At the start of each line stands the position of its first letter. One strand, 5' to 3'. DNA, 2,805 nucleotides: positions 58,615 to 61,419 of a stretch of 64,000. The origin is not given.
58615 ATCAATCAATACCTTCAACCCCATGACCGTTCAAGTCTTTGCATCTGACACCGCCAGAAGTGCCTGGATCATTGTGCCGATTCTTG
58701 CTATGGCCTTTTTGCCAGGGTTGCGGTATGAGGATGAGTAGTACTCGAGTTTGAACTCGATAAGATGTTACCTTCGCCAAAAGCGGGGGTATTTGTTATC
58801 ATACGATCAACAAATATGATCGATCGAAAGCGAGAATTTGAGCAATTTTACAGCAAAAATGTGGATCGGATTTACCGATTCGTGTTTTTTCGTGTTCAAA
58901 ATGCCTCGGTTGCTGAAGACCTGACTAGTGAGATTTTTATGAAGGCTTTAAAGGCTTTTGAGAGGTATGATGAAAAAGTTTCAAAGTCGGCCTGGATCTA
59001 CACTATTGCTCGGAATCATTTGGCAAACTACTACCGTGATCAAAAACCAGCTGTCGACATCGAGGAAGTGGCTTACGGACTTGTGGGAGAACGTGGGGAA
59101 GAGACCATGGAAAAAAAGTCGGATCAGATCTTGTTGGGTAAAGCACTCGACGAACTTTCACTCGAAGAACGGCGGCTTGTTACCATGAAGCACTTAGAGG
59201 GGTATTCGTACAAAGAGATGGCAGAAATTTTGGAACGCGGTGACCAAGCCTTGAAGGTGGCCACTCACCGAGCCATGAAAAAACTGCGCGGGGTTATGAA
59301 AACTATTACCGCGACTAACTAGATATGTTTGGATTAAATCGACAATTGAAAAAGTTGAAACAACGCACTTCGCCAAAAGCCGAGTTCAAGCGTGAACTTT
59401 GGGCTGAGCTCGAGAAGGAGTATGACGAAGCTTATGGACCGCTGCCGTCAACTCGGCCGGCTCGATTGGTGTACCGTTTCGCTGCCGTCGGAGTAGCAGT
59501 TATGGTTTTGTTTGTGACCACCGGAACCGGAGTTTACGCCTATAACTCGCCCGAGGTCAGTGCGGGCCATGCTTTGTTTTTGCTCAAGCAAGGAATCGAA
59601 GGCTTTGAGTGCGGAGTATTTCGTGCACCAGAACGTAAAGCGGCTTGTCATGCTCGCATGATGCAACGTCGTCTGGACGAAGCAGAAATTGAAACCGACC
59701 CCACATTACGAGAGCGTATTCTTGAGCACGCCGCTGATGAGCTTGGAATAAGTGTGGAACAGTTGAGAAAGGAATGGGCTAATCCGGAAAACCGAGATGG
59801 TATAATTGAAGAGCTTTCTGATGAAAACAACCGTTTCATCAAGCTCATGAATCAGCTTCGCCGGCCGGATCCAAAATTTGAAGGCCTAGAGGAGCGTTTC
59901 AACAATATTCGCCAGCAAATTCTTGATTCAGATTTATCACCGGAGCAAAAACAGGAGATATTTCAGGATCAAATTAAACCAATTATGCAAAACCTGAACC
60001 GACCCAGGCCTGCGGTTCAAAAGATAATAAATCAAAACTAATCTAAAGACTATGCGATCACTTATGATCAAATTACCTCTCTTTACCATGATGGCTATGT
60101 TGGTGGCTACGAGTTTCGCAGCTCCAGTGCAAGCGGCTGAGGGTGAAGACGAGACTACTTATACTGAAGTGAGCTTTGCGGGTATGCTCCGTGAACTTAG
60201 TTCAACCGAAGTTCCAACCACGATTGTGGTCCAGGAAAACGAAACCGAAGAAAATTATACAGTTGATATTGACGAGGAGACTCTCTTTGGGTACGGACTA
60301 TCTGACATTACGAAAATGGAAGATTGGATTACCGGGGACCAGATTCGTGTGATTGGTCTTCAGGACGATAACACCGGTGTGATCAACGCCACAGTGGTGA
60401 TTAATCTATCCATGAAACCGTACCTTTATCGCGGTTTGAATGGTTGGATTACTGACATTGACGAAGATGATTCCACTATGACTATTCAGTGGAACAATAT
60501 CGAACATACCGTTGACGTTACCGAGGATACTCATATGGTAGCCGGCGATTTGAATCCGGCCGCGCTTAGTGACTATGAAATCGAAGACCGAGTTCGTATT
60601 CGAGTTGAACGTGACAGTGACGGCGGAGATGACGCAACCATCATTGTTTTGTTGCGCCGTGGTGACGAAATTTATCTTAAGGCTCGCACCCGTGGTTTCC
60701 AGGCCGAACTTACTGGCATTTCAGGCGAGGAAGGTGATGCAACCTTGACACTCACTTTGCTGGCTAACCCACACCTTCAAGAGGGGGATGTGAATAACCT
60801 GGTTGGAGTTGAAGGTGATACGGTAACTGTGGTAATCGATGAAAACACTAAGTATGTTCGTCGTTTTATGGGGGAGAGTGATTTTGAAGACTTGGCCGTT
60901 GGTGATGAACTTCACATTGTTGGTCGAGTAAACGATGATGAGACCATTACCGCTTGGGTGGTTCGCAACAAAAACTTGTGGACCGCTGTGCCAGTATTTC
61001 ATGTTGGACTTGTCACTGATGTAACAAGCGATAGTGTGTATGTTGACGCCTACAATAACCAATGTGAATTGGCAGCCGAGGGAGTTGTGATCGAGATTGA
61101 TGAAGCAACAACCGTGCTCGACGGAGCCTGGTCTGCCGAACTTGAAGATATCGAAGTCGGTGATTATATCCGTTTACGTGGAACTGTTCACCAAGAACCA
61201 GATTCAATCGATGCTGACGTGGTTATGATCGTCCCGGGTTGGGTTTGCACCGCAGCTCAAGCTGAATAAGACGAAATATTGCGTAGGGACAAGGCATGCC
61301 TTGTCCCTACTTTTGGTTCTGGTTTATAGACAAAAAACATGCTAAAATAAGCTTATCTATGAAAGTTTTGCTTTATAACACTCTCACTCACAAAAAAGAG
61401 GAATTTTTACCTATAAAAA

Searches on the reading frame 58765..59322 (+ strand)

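Call 83: search_protein_families(library=pfam, proteins=[window:58765-59322:+], max_evalue=0.00001)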
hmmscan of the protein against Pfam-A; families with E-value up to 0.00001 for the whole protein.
window:58765-59322:+ (185 aa): 2 families
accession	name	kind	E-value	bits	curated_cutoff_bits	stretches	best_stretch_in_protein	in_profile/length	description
PF04542.20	Sigma70_r2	-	2.3e-16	59.8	24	1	28-94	1-69/71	Sigma-70 region 2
PF08281.18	Sigma70_r4_2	-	2.8e-12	46.5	25.7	1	124-174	4-54/54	Sigma-70, region 4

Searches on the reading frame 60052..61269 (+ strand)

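Call 83: search_protein_families(library=pfam, proteins=[window:60052-61269:+], max_evalue=0.00001)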
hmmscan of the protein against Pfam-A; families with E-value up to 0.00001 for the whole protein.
window:60052-61269:+ (405 aa): 1 family
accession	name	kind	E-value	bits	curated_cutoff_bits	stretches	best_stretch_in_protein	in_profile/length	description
PF18914.6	DUF5666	-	4e-11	43.5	27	0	257-301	16-56/60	Domain of unknown function (DUF5666)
